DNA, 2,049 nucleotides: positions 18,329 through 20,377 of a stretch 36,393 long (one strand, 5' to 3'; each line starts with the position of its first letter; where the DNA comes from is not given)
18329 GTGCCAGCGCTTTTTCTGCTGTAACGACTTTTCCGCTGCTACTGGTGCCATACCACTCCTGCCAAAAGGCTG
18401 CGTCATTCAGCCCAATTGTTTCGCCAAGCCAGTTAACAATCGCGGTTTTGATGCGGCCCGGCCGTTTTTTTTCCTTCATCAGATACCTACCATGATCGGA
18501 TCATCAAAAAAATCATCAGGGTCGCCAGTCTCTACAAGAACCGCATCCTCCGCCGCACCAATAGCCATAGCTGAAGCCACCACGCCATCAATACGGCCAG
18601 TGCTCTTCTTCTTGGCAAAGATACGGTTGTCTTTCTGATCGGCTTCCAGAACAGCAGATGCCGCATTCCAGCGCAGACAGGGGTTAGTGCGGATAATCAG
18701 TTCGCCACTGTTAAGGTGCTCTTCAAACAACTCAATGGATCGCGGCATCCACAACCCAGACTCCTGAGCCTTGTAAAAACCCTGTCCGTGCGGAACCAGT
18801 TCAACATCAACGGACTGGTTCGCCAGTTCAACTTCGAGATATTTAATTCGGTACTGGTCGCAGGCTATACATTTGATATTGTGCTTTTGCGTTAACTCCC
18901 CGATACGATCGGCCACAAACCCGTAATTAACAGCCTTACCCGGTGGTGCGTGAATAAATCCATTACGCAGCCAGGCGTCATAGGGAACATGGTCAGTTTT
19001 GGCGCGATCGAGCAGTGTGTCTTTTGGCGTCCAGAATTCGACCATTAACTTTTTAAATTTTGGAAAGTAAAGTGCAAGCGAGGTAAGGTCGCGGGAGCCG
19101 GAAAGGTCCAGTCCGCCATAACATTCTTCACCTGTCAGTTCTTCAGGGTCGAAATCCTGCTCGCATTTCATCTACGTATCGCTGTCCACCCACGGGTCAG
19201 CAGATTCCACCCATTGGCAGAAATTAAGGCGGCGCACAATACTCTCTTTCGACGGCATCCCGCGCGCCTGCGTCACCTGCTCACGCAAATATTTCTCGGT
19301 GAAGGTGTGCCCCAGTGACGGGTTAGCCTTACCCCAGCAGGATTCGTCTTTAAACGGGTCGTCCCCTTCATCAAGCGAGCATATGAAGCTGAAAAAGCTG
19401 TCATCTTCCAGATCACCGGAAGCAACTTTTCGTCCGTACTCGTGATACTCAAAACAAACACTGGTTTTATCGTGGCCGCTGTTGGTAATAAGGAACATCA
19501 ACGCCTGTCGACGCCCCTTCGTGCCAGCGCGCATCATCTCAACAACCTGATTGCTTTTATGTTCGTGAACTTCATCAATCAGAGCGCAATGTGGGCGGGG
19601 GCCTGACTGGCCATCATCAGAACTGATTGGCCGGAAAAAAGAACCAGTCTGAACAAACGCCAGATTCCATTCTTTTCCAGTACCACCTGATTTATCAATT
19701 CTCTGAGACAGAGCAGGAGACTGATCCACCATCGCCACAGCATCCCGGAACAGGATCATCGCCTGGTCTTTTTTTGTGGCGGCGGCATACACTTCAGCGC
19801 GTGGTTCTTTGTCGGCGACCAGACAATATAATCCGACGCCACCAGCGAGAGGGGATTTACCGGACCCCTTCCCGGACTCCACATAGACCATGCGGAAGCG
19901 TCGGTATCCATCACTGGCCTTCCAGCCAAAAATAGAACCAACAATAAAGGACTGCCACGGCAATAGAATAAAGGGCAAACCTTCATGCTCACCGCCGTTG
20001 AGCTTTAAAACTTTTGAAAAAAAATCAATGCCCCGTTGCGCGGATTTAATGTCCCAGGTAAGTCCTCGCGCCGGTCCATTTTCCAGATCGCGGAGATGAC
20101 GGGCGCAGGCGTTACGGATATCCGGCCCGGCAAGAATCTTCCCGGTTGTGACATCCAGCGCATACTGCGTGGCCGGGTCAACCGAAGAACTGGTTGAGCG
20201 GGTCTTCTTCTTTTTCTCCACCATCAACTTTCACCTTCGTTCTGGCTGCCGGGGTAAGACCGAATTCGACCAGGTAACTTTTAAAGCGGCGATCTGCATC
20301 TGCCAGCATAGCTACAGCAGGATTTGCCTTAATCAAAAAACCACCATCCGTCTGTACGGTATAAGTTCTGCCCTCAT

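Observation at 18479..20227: Terminase large subunit interrupted by a single in-frame amber codon (TAG at 19172..19174) followed immediately by ATG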

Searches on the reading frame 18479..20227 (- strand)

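Call 14: find_homologous_proteins(query=L001:20004-21746:+, max_evalue=1e-20)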
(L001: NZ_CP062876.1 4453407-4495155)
Query L001:20004-21746:+ (581 aa): 7462 proteins with E <= 1e-20 among 8000 candidates; the best 120 are listed.
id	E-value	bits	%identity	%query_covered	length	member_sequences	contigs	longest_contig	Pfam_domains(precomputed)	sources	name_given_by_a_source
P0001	0.0e+0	1351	99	100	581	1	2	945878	PF20441.4,PF03354.22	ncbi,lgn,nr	ncbi:terminase large subunit [Citrobacter freundii]|nr:terminase large subunit [Citrobacter freundii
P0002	0.0e+0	1344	98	100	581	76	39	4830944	PF20441.4,PF03354.22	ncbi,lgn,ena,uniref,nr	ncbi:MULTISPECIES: terminase large subunit [Citrobacter]|uniref:terminase large subunit n=1 Tax=Citr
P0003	0.0e+0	1307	95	100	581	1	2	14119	PF20441.4,PF03354.22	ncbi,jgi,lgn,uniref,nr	ncbi:terminase large subunit [Atlantibacter hermannii]|uniref:terminase large subunit n=1 Tax=Atlant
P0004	0.0e+0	1305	95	100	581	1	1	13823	PF20441.4,PF03354.22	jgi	-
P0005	0.0e+0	1303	95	100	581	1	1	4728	PF20441.4,PF03354.22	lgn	-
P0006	0.0e+0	1286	93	100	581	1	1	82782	PF20441.4,PF03354.22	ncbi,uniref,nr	ncbi:terminase large subunit [Kluyvera cryocrescens]|uniref:terminase large subunit n=1 Tax=Kluyvera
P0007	0.0e+0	1283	93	100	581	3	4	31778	PF20441.4,PF03354.22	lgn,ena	-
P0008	0.0e+0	1261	91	100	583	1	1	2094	PF20441.4,PF03354.22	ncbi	-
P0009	0.0e+0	1261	91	100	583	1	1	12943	PF20441.4,PF03354.22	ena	-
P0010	0.0e+0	1261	91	100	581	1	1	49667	PF20441.4,PF03354.22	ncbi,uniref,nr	ncbi:terminase TerL endonuclease subunit [Atlantibacter sp.]|uniref:terminase large subunit n=1 Tax=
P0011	0.0e+0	1261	91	100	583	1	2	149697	PF20441.4,PF03354.22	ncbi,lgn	-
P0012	0.0e+0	1254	91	100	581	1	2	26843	PF20441.4,PF03354.22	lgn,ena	-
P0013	0.0e+0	1253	91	100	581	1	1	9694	PF20441.4,PF03354.22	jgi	-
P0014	0.0e+0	1245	90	100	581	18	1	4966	PF20441.4,PF03354.22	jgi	-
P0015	0.0e+0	1237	90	100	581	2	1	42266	PF20441.4,PF03354.22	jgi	-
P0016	0.0e+0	1196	87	100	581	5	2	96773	PF20441.4,PF03354.22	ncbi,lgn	-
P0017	0.0e+0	1189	86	100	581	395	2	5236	PF20441.4,PF03354.22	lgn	-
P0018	0.0e+0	1163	85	100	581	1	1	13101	PF20441.4,PF03354.22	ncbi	-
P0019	0.0e+0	1131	83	100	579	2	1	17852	PF20441.4,PF03354.22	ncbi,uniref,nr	ncbi:terminase large subunit [Martelella alba]|uniref:Terminase large subunit n=1 Tax=Martelella alb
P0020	0.0e+0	1130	83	100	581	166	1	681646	PF20441.4,PF03354.22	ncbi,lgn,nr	ncbi:TPA: terminase large subunit [Yersinia enterocolitica]|nr:terminase large subunit [Yersinia ent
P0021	0.0e+0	1127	82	100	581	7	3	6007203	PF20441.4,PF03354.22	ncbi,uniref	ncbi:terminase large subunit [Sodalis sp. RH20]|uniref:terminase large subunit n=1 Tax=unclassified 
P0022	0.0e+0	1125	82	100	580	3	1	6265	PF20441.4,PF03354.22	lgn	-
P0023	0.0e+0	1109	82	99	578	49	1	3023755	PF20441.4,PF03354.22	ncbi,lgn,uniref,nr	ncbi:Phage terminase-like protein, large subunit [Serratia liquefaciens]|uniref:terminase large subu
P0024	0.0e+0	1108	81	100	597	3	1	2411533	PF20441.4,PF03354.22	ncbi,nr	ncbi:hypothetical protein J0X08_00317 [Klebsiella variicola]|nr:terminase TerL endonuclease subunit 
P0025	0.0e+0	1101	79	100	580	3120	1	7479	PF20441.4,PF03354.22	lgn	-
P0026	0.0e+0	1099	81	99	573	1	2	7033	PF20441.4,PF03354.22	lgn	-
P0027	0.0e+0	1098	81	99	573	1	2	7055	PF20441.4,PF03354.22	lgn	-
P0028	0.0e+0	1097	81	99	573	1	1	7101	PF20441.4,PF03354.22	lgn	-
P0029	0.0e+0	1097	80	100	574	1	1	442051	PF20441.4,PF03354.22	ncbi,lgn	ncbi:terminase large subunit [Salmonella enterica]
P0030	0.0e+0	1097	82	96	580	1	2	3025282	PF20441.4,PF03354.22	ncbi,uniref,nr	ncbi:terminase large subunit [Limnobaculum xujianqingii]|uniref:terminase large subunit n=1 Tax=Limn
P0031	0.0e+0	1096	80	100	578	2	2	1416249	PF20441.4,PF03354.22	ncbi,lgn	ncbi:terminase large subunit [Klebsiella variicola]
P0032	0.0e+0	1094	81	100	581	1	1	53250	PF20441.4,PF03354.22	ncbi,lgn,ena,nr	ncbi:MAG TPA: terminase TerL endonuclease subunit [Buttiauxella sp.]|nr:terminase TerL endonuclease 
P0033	0.0e+0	1091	79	100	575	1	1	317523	PF20441.4,PF03354.22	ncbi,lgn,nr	ncbi:terminase large subunit [Salmonella enterica]|nr:terminase large subunit [Salmonella enterica]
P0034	0.0e+0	1090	80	100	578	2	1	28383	PF20441.4,PF03354.22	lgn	-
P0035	0.0e+0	1089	79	99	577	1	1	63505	PF20441.4,PF03354.22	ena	-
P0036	0.0e+0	1087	79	99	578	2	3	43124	PF20441.4,PF03354.22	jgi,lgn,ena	-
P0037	0.0e+0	1084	79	99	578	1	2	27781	PF20441.4,PF03354.22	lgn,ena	-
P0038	0.0e+0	1083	80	98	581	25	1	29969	PF20441.4,PF03354.22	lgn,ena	-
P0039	0.0e+0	1083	79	99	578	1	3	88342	PF20441.4,PF03354.22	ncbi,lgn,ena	ncbi:terminase large subunit [Phytobacter diazotrophicus]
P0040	0.0e+0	1083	79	99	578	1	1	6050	PF20441.4,PF03354.22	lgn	-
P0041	0.0e+0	1082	79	99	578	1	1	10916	PF20441.4,PF03354.22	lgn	-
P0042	0.0e+0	1081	79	99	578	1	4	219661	PF20441.4,PF03354.22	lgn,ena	-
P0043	0.0e+0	1079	79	99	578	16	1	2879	PF20441.4,PF03354.22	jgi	-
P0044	0.0e+0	1076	78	100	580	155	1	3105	PF20441.4,PF03354.22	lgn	-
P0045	0.0e+0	1076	89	89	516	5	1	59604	PF20441.4,PF03354.22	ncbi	-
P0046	0.0e+0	1074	80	99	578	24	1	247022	PF20441.4,PF03354.22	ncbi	ncbi:UNVERIFIED_ORG: phage terminase large subunit-like protein [Rahnella aquatilis]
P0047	0.0e+0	1073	79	100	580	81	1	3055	PF20441.4,PF03354.22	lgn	-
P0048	0.0e+0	1073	79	100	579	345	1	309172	PF20441.4,PF03354.22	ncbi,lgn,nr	ncbi:terminase large subunit [Salmonella enterica subsp. enterica serovar Newport]|nr:terminase larg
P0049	0.0e+0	1070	78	100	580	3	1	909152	PF20441.4,PF03354.22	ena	-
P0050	0.0e+0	1069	81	96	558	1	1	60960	PF20441.4,PF03354.22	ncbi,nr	ncbi:TPA: terminase large subunit [Escherichia coli]|nr:terminase large subunit [Escherichia coli]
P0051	0.0e+0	1069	81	96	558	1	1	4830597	PF20441.4,PF03354.22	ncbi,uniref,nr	ncbi:terminase large subunit [Escherichia coli]|uniref:terminase large subunit n=1 Tax=Escherichia c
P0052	0.0e+0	1067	79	99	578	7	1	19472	PF20441.4,PF03354.22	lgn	-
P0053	0.0e+0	1057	76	99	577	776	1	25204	PF20441.4,PF03354.22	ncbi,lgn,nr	ncbi:TPA: terminase large subunit [Proteus mirabilis]|nr:terminase large subunit [Proteus mirabilis]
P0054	0.0e+0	1055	77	99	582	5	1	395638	PF20441.4,PF03354.22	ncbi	ncbi:TPA: terminase large subunit [Salmonella enterica]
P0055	0.0e+0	1047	77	99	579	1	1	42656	PF20441.4,PF03354.22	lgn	-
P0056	0.0e+0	1038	75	99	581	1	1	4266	PF20441.4,PF03354.22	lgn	-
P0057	0.0e+0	1033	75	100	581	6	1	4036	PF20441.4,PF03354.22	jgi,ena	-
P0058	0.0e+0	1031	74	100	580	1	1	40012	PF20441.4,PF03354.22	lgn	-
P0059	0.0e+0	1027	74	100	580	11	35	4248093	PF20441.4,PF03354.22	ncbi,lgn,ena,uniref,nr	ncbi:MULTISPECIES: terminase large subunit [Edwardsiella]|uniref:Terminase large subunit n=1 Tax=Edw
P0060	0.0e+0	1026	75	99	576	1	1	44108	PF20441.4,PF03354.22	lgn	-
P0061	0.0e+0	1022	75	99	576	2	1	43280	PF20441.4,PF03354.22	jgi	-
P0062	0.0e+0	1018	75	100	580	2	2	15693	PF20441.4,PF03354.22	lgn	-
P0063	0.0e+0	1016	81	90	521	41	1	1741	PF20441.4,PF03354.22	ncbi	ncbi:terminase large subunit, partial [Salmonella enterica subsp. enterica serovar Bareilly]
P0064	0.0e+0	1014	77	96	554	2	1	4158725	PF20441.4,PF03354.22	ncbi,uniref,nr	ncbi:phage terminase [Shimwellia blattae DSM 4481 = NBRC 105725]|uniref:Phage terminase n=1 Tax=Shim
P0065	2.1e-298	1009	73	99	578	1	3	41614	PF20441.4,PF03354.22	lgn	-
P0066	1.2e-295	1000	73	97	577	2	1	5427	PF20441.4,PF03354.22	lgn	-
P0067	1.8e-294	996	74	96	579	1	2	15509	PF20441.4,PF03354.22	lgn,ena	-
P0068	2.5e-294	996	74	96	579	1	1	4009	PF20441.4,PF03354.22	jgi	jgi:Phage terminase-like protein, large subunit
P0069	4.2e-294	995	72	100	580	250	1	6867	PF20441.4,PF03354.22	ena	-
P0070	5.8e-294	995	74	96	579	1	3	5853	PF20441.4,PF03354.22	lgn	-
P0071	9.0e-294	994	74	96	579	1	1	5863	PF20441.4,PF03354.22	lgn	-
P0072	2.4e-293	993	74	96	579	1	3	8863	PF20441.4,PF03354.22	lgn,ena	-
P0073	6.1e-293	991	72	99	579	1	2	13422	PF20441.4,PF03354.22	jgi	jgi:phage terminase large subunit-like protein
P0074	7.2e-293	991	74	96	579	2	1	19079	PF20441.4,PF03354.22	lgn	-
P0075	8.4e-293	991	73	96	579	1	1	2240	PF20441.4,PF03354.22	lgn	-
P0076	8.5e-293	991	74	96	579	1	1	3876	PF20441.4,PF03354.22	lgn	-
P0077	1.1e-292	990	74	96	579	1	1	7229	PF20441.4,PF03354.22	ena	-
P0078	3.2e-292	989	72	100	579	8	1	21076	PF20441.4,PF03354.22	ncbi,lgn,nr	ncbi:TPA: terminase large subunit [Escherichia coli]|nr:terminase large subunit [Escherichia coli]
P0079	4.0e-292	988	74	96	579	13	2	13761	PF20441.4,PF03354.22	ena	-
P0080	2.2e-291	986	73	96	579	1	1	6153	PF20441.4,PF03354.22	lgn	-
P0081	2.7e-291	986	71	100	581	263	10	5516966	PF20441.4,PF03354.22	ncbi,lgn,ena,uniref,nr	ncbi:terminase large subunit [Serratia liquefaciens]|uniref:terminase large subunit n=1 Tax=Serratia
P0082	5.8e-291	985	73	96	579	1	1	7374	PF20441.4,PF03354.22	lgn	-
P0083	7.6e-291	984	72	98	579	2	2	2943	PF20441.4,PF03354.22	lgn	-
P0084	9.2e-291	984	81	88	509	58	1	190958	PF20441.4,PF03354.22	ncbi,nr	ncbi:terminase large subunit, partial [Salmonella enterica]|nr:terminase large subunit [Salmonella e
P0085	1.6e-290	983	73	96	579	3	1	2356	PF20441.4,PF03354.22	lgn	-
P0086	2.5e-290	983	73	96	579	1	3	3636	PF20441.4,PF03354.22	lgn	-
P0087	3.9e-290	982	71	100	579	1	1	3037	PF20441.4,PF03354.22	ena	-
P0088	6.0e-290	981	71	99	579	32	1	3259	PF20441.4,PF03354.22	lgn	-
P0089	8.3e-290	981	73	96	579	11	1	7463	PF20441.4,PF03354.22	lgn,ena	-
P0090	1.0e-289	981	71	100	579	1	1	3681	PF20441.4,PF03354.22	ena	-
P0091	2.1e-289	979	73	96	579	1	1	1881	PF20441.4,PF03354.22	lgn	-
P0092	2.3e-288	976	71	100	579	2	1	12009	PF20441.4,PF03354.22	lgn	-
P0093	3.7e-288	975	73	96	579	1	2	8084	PF20441.4,PF03354.22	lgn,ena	-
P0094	4.4e-288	975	73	96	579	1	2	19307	PF20441.4,PF03354.22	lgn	-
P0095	6.0e-288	975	72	98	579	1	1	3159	PF20441.4,PF03354.22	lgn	-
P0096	7.0e-288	974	73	96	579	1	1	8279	PF20441.4,PF03354.22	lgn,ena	-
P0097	1.4e-283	960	71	100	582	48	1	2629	PF20441.4,PF03354.22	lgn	-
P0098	2.0e-281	953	71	99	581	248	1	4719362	PF20441.4,PF03354.22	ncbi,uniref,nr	ncbi:terminase large subunit [Shewanella decolorationis]|uniref:terminase large subunit n=1 Tax=Shew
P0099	2.6e-281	953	74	96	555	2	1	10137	PF20441.4,PF03354.22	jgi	-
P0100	8.5e-280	948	72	97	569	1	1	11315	PF20441.4,PF03354.22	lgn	-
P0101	3.2e-279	946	69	99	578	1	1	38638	PF20441.4,PF03354.22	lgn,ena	-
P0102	4.4e-279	945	71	97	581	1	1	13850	PF20441.4,PF03354.22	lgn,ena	-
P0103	5.5e-279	945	71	96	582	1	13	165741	PF20441.4,PF03354.22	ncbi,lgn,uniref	ncbi:terminase large subunit [Shewanella sp.]|uniref:terminase large subunit n=1 Tax=Shewanella sp. 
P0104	5.7e-279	945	70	97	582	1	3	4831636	PF20441.4,PF03354.22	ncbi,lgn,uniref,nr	ncbi:phage terminase small subunit P27 family [Shewanella inventionis]|uniref:terminase large subuni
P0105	6.8e-279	945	81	84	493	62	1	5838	PF20441.4,PF03354.22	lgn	-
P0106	8.7e-279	944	70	97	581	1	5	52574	PF20441.4,PF03354.22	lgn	-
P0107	2.4e-278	943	71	96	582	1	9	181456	PF20441.4,PF03354.22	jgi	jgi:phage terminase large subunit-like protein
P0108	6.4e-278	942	72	96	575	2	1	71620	PF20441.4,PF03354.22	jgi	-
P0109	7.5e-278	941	71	96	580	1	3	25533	PF20441.4,PF03354.22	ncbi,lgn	-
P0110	7.7e-278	941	70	97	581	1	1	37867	PF20441.4,PF03354.22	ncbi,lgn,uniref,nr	ncbi:terminase large subunit [Shewanella sp. SG44-6]|uniref:terminase large subunit n=1 Tax=Shewanel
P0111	1.8e-277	940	71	96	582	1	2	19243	PF20441.4,PF03354.22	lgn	-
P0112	7.2e-277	938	70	97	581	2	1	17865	PF20441.4,PF03354.22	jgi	jgi:phage terminase large subunit-like protein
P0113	7.3e-277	938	71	96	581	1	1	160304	PF20441.4,PF03354.22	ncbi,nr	ncbi:terminase [Shewanella sp. KCT]|nr:terminase [Shewanella sp. KCT]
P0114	1.1e-276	937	71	96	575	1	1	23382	PF20441.4,PF03354.22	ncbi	-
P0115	1.1e-276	937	71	96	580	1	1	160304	PF20441.4,PF03354.22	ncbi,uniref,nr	ncbi:terminase large subunit [Shewanella sp. KCT]|uniref:terminase large subunit n=1 Tax=Shewanella 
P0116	1.2e-276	937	69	99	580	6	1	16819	PF20441.4,PF03354.22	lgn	-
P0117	2.3e-275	933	71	96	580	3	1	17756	PF20441.4,PF03354.22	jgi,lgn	jgi:phage terminase large subunit-like protein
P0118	5.9e-275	932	71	75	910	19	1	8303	PF20441.4,PF03354.22,PF14528.12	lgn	-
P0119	6.3e-273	925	70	96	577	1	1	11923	PF20441.4,PF03354.22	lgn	-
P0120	1.6e-271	920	71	96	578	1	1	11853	PF20441.4,PF03354.22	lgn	-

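Call 15: search_solved_structures(query=L001:20004-21746:+, max_evalue=0.01, show_alignments=2)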
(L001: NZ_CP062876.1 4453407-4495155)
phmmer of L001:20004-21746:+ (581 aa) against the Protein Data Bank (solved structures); distinct sequences matched with E-value up to 0.01: 1.
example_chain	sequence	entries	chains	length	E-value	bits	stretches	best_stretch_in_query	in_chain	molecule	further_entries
6z6d_A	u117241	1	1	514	7.4e-50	173.5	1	63-577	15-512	Terminase large subunit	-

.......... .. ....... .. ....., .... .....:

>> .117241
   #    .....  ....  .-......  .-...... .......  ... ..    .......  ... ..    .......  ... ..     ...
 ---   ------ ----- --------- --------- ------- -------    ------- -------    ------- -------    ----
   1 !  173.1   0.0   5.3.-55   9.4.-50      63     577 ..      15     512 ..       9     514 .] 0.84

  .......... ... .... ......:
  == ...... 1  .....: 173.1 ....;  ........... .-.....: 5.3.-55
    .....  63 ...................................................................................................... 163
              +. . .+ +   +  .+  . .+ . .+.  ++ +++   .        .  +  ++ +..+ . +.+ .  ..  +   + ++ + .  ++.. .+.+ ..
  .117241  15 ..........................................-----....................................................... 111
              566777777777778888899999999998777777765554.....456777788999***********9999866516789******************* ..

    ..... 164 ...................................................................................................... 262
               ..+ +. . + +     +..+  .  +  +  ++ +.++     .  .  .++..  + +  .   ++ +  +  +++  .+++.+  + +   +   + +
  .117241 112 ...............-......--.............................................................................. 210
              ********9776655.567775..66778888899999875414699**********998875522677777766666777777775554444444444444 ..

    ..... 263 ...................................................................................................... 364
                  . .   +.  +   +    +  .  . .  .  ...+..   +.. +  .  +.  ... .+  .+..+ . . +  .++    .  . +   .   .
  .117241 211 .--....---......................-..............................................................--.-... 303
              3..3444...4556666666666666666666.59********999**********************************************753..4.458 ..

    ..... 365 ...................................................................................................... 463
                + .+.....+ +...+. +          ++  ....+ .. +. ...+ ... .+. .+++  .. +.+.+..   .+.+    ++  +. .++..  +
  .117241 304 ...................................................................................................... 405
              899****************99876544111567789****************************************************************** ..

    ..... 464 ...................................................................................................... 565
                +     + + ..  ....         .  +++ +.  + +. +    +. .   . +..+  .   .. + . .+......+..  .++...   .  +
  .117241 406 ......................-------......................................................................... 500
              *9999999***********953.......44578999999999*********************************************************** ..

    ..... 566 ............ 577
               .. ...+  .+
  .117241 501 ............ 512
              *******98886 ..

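Call 32: find_related_loci(query=P0001, collection=genome_contigs, flank=10000)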
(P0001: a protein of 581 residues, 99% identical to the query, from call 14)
Query P0001 (581 aa) in genome_contigs; peptide patterns used: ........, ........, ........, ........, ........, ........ (x = any residue, [..] = any of these).
161 stretches matched a pattern; 95 encode a relative of the query (tblastn E <= 1e-3); the best 80 are kept; 80 distinct loci.
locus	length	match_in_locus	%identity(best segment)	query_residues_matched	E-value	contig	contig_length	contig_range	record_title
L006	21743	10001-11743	89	1-581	0e+0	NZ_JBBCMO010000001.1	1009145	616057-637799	Pantoea sp. AS142 contig00001, whole genome shotgun sequence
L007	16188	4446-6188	89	1-581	0e+0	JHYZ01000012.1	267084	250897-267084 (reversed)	Franconibacter pulveris DSM 19144 Q370DRAFT_scaffold00006.6_C, whole genome shotgun sequence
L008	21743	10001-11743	88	1-581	0e+0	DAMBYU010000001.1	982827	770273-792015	MAG TPA_asm: Buttiauxella sp. isolate CTOTU49441 NODE_1_length_982827_cov_23.925918, whole genome shotgun sequence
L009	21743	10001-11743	87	1-581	0e+0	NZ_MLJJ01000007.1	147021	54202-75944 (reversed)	Pantoea septica strain LMG 5345 Contig0007_, whole genome shotgun sequence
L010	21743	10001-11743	87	1-581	0e+0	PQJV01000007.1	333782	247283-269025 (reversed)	Candidatus Pantoea alvi isolate PSNIH6 NODE_7, whole genome shotgun sequence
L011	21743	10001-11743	87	1-581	0e+0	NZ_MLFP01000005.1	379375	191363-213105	Pantoea rodasii strain LMG 26273 Contig0005_, whole genome shotgun sequence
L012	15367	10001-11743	87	1-581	0e+0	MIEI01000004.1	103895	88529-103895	Pantoea brenneri strain LMG 5343 LMG_5343_Contig0004_, whole genome shotgun sequence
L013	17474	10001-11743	87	1-581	0e+0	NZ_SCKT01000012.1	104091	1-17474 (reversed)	Pantoea dispersa strain DSM 30073 Scaffold12, whole genome shotgun sequence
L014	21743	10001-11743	87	1-581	0e+0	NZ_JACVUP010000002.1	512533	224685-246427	Erwinia sp. S63 NODE_2_length_512533_cov_30.369855, whole genome shotgun sequence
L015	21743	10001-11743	85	1-581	0e+0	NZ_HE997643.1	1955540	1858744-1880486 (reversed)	Yersinia massiliensis CCUG 53443, whole genome shotgun sequence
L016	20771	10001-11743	85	1-581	0e+0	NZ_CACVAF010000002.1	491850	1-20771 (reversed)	Yersinia vastinensis strain IP38594, whole genome shotgun sequence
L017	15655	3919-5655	83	1-579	0e+0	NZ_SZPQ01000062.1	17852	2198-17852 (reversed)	Martelella alba strain BGMRC 2031 Scaffold57_1, whole genome shotgun sequence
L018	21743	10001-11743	83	1-581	0e+0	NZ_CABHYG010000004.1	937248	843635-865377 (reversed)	Yersinia proxima strain IP37424, whole genome shotgun sequence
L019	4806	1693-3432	83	1-580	0e+0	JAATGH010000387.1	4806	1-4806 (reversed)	MAG: Enterobacterales bacterium isolate bin_314 k141_7769835, whole genome shotgun sequence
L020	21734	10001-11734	82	1-579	0e+0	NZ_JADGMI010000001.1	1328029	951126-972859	Superficieibacter sp. 1612_C1 1612_C1_1, whole genome shotgun sequence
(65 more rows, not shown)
